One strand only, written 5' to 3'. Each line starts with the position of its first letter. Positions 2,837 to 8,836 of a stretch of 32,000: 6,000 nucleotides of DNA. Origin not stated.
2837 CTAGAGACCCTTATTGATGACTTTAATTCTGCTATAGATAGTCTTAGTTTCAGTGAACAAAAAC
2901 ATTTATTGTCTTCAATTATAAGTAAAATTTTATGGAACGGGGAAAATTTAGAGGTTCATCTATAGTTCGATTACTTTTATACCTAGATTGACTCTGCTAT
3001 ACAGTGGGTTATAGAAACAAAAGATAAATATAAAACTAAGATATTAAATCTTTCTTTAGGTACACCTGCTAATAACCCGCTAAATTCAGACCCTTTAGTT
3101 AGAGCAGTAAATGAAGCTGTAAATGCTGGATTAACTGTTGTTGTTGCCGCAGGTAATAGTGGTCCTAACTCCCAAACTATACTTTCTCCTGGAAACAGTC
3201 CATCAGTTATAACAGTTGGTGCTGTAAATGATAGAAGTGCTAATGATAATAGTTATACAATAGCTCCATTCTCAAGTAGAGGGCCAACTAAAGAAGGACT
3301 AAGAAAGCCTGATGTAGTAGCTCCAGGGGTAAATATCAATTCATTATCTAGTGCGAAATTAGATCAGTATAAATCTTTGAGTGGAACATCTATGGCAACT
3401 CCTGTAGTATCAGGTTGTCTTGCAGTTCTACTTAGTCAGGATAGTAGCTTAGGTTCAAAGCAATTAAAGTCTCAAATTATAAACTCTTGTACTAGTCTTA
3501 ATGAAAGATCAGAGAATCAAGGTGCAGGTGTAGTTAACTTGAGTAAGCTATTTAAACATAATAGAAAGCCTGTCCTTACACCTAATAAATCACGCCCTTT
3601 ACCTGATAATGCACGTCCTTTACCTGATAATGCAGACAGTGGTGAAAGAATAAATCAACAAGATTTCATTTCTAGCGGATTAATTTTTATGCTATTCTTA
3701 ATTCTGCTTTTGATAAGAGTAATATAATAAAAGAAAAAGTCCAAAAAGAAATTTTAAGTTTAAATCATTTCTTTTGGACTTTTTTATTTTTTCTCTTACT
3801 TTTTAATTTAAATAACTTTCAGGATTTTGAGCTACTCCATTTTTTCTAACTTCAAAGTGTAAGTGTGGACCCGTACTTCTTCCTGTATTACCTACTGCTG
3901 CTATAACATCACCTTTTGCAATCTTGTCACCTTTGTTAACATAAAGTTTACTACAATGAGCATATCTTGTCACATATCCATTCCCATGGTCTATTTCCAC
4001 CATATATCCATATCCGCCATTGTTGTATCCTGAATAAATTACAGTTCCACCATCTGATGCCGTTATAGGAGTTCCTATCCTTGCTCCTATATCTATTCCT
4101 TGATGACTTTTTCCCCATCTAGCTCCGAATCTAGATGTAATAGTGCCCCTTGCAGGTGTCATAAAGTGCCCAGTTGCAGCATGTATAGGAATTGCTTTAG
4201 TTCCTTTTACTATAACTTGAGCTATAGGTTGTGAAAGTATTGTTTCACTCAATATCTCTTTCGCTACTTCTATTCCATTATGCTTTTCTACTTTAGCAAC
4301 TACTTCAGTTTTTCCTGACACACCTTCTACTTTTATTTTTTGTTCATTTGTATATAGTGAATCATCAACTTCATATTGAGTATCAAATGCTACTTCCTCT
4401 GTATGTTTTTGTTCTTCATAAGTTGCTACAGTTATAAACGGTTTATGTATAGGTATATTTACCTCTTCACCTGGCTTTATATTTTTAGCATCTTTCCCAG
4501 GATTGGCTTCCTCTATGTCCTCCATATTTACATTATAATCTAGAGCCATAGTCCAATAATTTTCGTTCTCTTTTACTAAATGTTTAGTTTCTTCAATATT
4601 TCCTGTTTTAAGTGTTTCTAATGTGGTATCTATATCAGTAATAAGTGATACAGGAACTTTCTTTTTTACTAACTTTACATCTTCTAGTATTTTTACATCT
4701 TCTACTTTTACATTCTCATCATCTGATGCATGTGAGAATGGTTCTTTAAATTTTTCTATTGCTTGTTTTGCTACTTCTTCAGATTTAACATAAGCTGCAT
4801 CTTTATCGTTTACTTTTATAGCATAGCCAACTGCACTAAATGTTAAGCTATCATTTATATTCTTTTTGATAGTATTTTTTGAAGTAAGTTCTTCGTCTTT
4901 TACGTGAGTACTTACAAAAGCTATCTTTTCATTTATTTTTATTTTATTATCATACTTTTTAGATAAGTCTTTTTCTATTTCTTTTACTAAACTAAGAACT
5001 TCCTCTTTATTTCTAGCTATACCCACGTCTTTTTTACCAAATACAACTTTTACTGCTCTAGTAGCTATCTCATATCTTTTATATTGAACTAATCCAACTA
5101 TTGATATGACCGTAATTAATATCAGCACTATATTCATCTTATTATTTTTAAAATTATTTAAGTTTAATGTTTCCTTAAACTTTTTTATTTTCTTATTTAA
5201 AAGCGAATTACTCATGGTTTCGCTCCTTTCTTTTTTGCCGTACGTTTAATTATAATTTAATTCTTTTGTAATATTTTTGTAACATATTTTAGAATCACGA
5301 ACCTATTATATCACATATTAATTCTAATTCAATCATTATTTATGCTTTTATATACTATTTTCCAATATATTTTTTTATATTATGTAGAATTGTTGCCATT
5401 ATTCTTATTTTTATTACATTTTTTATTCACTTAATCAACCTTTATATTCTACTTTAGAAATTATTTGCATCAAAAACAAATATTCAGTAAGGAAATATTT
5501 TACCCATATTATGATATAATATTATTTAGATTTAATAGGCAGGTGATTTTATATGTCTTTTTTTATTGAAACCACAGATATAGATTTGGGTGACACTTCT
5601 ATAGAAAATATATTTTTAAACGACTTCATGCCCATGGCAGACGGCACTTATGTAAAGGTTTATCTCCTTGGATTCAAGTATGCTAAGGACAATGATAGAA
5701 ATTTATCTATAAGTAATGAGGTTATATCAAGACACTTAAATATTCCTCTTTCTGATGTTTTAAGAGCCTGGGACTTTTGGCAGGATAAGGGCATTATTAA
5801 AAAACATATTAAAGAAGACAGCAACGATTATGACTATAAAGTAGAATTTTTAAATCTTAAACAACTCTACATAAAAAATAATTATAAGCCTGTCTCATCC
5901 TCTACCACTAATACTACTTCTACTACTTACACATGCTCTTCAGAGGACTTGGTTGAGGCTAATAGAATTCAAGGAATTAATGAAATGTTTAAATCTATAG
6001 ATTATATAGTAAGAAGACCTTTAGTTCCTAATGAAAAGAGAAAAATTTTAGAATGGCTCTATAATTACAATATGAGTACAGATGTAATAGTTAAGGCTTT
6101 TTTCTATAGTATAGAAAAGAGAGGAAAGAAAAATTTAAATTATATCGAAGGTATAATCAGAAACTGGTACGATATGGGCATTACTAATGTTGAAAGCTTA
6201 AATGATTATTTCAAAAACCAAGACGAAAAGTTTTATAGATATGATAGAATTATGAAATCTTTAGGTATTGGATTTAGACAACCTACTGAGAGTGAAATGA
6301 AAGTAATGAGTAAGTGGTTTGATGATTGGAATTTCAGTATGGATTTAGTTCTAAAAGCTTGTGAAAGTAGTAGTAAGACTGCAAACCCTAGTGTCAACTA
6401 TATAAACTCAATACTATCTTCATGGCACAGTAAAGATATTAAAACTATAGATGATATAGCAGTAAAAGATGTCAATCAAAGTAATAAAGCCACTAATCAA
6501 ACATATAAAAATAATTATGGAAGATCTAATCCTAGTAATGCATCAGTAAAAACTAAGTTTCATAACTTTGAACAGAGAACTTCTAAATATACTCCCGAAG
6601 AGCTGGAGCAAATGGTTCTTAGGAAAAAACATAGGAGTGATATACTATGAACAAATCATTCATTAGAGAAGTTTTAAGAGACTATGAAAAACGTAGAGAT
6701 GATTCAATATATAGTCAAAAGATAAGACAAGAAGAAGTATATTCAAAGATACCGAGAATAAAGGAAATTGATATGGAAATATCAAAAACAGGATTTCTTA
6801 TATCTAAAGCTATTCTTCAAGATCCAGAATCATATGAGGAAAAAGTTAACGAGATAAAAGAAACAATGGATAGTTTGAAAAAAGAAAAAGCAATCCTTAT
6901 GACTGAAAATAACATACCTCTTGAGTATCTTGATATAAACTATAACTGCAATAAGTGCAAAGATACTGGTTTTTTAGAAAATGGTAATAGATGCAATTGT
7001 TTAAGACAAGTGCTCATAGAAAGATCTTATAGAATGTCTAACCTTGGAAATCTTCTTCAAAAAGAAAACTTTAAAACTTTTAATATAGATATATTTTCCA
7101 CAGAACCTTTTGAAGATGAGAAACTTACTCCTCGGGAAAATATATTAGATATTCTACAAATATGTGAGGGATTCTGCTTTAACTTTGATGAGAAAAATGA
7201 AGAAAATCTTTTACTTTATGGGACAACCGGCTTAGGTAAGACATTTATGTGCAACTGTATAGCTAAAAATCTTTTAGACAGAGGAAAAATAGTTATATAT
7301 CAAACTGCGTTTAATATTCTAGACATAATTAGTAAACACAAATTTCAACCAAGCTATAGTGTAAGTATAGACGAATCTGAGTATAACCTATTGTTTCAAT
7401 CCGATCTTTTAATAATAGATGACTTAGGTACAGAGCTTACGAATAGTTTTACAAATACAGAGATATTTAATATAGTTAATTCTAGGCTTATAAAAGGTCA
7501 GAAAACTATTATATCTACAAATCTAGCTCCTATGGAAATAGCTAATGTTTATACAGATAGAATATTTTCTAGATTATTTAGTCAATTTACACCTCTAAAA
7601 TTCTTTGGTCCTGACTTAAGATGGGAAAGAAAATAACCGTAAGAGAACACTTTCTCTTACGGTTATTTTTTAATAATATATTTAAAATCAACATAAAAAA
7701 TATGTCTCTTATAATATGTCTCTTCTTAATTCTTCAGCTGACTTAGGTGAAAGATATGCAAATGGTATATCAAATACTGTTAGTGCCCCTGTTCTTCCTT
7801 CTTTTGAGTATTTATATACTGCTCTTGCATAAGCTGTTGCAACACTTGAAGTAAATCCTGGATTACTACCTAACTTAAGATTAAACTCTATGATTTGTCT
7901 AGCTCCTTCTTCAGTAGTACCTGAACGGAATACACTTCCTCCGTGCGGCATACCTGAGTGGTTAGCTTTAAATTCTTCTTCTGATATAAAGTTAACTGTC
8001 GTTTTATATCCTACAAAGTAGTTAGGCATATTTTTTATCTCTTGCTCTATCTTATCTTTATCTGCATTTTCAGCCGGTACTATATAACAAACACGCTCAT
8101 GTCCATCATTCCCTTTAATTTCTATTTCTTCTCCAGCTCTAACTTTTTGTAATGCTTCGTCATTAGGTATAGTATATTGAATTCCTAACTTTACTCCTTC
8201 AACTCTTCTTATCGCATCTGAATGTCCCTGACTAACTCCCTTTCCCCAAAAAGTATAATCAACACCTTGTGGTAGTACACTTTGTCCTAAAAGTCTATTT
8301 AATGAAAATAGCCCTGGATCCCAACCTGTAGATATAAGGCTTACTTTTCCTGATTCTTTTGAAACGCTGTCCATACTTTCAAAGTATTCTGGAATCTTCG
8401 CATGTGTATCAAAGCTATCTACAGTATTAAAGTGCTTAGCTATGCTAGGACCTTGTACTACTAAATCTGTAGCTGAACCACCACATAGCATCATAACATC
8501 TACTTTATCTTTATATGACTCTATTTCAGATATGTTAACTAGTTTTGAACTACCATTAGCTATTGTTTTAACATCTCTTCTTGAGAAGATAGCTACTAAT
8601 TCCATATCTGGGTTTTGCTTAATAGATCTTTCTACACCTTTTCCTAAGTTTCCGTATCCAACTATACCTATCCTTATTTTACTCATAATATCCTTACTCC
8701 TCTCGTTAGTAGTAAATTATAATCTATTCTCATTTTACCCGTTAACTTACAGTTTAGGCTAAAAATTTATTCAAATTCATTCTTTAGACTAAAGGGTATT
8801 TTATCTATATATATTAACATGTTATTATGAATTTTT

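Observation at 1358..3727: Large serine recombinase butted against a start-less half of a subtilisin-like protease gene: candidate gene-splitting integrative element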

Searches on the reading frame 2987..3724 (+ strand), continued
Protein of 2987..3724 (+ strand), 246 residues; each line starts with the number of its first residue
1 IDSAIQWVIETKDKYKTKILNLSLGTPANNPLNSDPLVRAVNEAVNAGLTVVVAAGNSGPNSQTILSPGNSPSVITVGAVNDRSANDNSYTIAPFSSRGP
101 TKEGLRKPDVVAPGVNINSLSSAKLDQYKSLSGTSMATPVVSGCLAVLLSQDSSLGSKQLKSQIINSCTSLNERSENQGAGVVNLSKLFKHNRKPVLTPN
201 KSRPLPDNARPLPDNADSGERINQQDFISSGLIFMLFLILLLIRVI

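Call 56: find_encoding_contigs(protein=P0026, flank=6000, max_places=2)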
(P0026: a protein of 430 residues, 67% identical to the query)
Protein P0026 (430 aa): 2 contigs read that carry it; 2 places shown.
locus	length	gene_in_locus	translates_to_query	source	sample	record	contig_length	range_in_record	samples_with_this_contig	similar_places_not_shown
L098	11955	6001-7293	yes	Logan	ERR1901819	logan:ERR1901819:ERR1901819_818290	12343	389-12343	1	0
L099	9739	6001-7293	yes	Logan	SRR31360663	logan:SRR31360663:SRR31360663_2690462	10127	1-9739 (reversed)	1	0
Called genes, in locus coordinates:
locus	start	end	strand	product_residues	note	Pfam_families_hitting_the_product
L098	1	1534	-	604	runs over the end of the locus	PF13596:PAS_10 (faint), PF00672:HAMP, PF13426:PAS_9, PF00512:HisKA, PF02518:HATPase_c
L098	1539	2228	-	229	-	PF00072:Response_reg, PF00486:Trans_reg_C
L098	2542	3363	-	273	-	PF13485:Peptidase_MA_2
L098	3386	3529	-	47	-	-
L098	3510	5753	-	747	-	PF16244:DUF4901, PF00395:SLH (faint)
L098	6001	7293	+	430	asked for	PF00082:Peptidase_S8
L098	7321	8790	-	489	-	PF01476:LysM, PF07501:G5, PF01551:Peptidase_M23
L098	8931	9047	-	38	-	-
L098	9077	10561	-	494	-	PF01433:Peptidase_M1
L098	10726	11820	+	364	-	PF07261:DnaB_2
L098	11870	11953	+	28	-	?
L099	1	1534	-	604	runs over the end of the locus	PF13596:PAS_10 (faint), PF00672:HAMP, PF13426:PAS_9, PF00512:HisKA, PF02518:HATPase_c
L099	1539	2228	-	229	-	PF00072:Response_reg, PF00486:Trans_reg_C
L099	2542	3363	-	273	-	PF13485:Peptidase_MA_2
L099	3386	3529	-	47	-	-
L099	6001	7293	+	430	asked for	PF00082:Peptidase_S8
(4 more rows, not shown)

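Call 70: list_cluster_members(proteins=[P0134, P0135, P0136, P0145, P0087, P0014])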
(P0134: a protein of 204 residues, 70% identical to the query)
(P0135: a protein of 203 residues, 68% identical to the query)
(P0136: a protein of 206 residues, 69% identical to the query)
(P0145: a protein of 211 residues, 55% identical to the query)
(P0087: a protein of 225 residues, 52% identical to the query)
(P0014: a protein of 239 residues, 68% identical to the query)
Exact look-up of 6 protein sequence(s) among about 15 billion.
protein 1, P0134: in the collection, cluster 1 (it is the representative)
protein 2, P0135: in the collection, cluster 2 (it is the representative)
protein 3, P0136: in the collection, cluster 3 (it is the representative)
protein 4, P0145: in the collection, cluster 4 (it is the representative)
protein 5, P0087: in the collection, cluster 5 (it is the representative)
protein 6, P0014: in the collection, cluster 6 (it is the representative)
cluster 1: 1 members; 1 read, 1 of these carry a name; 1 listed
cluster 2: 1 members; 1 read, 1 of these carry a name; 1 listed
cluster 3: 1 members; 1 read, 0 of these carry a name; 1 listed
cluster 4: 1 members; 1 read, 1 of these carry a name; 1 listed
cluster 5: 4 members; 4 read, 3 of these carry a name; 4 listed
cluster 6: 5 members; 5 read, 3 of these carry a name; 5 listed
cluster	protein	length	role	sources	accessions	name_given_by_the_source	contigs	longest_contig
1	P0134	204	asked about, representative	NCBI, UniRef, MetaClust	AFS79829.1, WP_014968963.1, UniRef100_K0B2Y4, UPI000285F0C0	peptidase S8/S53 family protein [Gottschalkia acidurici 9a] | Peptidase S8/S53 family protein n=1 Tax=Gottschalkia acidurici (strain ATCC 7906 / DSM ... | status=active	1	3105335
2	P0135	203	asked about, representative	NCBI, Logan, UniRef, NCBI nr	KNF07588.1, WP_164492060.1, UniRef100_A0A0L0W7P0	peptidase S8/S53 family protein [Gottschalkia purinilytica] | Peptidase S8/S53 family protein n=1 Tax=Gottschalkia purinilytica TaxID=1503 ... | S8 family serine peptidase [Gottschalkia purinilytica]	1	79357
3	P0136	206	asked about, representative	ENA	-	-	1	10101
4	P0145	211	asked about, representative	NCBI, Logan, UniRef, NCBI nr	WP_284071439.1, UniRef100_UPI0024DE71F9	S8 family serine peptidase [Clostridiisalibacter paucivorans] | S8 family serine peptidase n=1 Tax=Clostridiisalibacter paucivorans TaxID=408753 ...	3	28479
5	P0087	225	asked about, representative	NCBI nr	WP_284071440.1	S8 family serine peptidase [Clostridiisalibacter paucivorans]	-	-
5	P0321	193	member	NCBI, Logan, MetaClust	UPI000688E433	status=active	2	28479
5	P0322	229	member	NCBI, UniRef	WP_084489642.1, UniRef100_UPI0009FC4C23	S8 family serine peptidase [Clostridiisalibacter paucivorans] | S8 family serine peptidase n=1 Tax=Clostridiisalibacter paucivorans TaxID=408753 ...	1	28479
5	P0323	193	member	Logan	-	-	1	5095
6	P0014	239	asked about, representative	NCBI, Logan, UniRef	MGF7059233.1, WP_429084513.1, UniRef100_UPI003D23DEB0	S8 family serine peptidase [Brassicibacter mesophilus] | S8 family serine peptidase n=1 Tax=Brassicibacter mesophilus TaxID=745119 ...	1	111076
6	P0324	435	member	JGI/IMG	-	serine protease AprX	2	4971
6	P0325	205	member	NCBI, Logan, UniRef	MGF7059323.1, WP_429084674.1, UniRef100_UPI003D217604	S8 family serine peptidase [Brassicibacter mesophilus] | S8 family serine peptidase n=1 Tax=Brassicibacter mesophilus TaxID=745119 ...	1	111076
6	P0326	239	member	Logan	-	-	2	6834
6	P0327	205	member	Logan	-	-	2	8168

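Call 73: list_cluster_members(proteins=[P0008, P0011, P0013, P0121, P0125, P0127, P0130, P0133, P0167, P0084])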
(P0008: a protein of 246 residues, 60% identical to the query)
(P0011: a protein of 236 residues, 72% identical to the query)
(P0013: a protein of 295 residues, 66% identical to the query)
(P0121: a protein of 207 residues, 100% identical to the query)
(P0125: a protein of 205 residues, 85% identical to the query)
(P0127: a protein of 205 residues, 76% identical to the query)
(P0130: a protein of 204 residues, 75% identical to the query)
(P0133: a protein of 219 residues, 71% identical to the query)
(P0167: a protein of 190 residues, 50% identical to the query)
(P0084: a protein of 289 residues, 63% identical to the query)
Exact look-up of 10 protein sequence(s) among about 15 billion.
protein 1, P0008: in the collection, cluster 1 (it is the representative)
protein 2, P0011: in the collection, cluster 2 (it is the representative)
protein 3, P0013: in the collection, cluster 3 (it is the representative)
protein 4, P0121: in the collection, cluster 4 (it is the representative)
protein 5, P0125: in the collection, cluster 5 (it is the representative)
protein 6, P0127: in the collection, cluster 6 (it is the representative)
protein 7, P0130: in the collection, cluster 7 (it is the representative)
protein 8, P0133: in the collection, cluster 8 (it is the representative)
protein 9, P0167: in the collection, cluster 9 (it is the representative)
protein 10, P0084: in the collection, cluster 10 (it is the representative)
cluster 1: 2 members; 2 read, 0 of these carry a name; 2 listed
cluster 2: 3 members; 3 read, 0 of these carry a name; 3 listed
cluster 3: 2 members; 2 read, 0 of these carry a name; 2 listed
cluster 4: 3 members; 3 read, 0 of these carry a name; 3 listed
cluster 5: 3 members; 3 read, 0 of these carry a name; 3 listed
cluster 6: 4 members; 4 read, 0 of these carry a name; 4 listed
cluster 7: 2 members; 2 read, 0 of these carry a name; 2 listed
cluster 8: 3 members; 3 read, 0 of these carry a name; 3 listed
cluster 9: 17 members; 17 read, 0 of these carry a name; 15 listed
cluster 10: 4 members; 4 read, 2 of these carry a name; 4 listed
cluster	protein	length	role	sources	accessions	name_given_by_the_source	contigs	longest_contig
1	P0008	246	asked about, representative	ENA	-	-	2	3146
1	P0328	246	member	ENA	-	-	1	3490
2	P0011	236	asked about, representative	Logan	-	-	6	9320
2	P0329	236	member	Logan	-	-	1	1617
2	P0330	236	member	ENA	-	-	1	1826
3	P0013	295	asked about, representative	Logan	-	-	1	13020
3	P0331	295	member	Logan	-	-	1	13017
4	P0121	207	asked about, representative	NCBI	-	-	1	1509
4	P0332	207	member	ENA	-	-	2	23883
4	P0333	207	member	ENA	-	-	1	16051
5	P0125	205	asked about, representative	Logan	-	-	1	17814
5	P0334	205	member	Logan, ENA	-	-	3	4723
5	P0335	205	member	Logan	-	-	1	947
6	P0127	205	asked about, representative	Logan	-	-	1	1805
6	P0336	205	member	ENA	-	-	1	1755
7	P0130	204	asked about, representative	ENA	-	-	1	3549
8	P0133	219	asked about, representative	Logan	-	-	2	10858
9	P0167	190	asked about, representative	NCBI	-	-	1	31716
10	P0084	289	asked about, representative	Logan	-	-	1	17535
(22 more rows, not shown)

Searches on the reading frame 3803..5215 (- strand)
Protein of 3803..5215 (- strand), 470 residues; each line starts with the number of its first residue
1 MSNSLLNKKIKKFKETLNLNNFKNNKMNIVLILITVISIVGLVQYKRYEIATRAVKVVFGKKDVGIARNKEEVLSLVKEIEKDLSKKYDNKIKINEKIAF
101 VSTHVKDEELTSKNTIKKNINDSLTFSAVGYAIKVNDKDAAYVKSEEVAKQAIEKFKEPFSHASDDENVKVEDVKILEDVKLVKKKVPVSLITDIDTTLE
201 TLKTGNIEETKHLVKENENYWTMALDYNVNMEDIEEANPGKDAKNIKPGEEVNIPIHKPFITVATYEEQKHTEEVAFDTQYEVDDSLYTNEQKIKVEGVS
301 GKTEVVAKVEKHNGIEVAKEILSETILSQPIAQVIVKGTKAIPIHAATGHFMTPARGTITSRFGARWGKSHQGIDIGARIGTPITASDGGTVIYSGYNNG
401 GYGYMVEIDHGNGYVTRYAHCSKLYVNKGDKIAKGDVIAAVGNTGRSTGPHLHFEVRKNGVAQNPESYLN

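Call 8: search_protein_families(library=pfam, proteins=[window:3803-5215:-], max_evalue=0.01)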
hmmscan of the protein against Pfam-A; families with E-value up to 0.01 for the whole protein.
window:3803-5215:- (470 aa): 4 families
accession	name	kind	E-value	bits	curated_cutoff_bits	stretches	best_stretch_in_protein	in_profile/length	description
PF01551.29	Peptidase_M23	-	2.6e-36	124.1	28.7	1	370-465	2-96/96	Peptidase family M23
PF07501.17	G5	-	4.2e-19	69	23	1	267-340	2-75/75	G5 domain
PF01476.26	LysM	-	7.2e-06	26.3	20.9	1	212-255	1-43/43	LysM domain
PF23457.1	LysM2_NFP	-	0.0094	16.5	36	0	213-256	9-55/56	NFP LysM2 domain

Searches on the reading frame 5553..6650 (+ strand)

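Call 8: search_protein_families(library=pfam, proteins=[window:5553-6650:+], max_evalue=0.01)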
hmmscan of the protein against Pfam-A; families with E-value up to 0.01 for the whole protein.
window:5553-6650:+ (365 aa): 1 family
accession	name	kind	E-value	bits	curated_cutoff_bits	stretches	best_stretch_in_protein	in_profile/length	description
PF07261.16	DnaB_2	-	5.9e-36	122.4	22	2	149-219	4-73/74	Replication initiation and membrane attachment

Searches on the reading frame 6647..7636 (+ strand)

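Call 8: search_protein_families(library=pfam, proteins=[window:6647-7636:+], max_evalue=0.01)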
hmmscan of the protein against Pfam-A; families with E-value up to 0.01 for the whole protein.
window:6647-7636:+ (329 aa): 10 families
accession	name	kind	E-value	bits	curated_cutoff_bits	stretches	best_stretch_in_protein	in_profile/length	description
PF01695.23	IstB_IS21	-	7.4e-11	42.4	24.1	1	183-305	90-206/238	IstB-like ATP binding protein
PF00308.24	Bac_DnaA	-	1.9e-09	38.3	23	1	186-310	35-155/162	Bacterial DnaA ATPAse domain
PF13191.12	AAA_16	-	0.00064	20.7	32.6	1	184-224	23-63/167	AAA ATPase domain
PF01637.24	ATPase_2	-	0.0021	18.4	33.2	1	182-233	17-68/225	ATPase domain predominantly from Archaea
PF00910.28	RNA_helicase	-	0.0027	18.6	21.5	0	189-279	2-77/105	RNA helicase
PF20720.3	nSTAND3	-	0.0027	17.8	27.2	1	185-228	17-61/155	Novel STAND NTPase 3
PF07693.20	KAP_NTPase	-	0.0042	16.8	20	0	188-222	23-48/293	KAP family P-loop domain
PF00004.35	AAA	-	0.0048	17.8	21.2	0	188-214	1-23/131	ATPase family associated with various cellular activities (AAA)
PF00005.33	ABC_tran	-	0.0052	17.8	25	0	179-224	5-51/137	ABC transporter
PF25450.1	Rab11-FIP3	-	0.0095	16.7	31.9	0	8-85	21-95/125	Rab11-FIP3-like domain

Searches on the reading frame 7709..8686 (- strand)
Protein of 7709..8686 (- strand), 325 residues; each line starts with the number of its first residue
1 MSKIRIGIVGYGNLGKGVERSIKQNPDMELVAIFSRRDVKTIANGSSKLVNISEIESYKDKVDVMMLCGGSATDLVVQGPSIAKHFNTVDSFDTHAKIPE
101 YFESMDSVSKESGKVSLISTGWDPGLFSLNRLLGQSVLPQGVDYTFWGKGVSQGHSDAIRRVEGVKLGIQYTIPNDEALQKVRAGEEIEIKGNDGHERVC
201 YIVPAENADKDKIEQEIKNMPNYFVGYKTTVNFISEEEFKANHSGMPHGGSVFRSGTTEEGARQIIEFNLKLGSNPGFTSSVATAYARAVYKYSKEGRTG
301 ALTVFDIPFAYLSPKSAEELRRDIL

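Call 48: search_protein_families(library=pfam, proteins=[window:7709-8686:-], max_evalue=0.0001)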
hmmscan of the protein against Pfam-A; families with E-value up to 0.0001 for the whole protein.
window:7709-8686:- (325 aa): 2 families
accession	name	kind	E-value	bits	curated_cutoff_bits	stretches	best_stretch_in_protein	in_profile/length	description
PF16654.10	DAPDH_C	-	2.9e-73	245.3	30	1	121-274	1-154/154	Diaminopimelic acid dehydrogenase C-terminal domain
PF01113.26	DapB_N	-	7.4e-05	23.3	25.6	0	4-57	1-63/124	Dihydrodipicolinate reductase, N-terminus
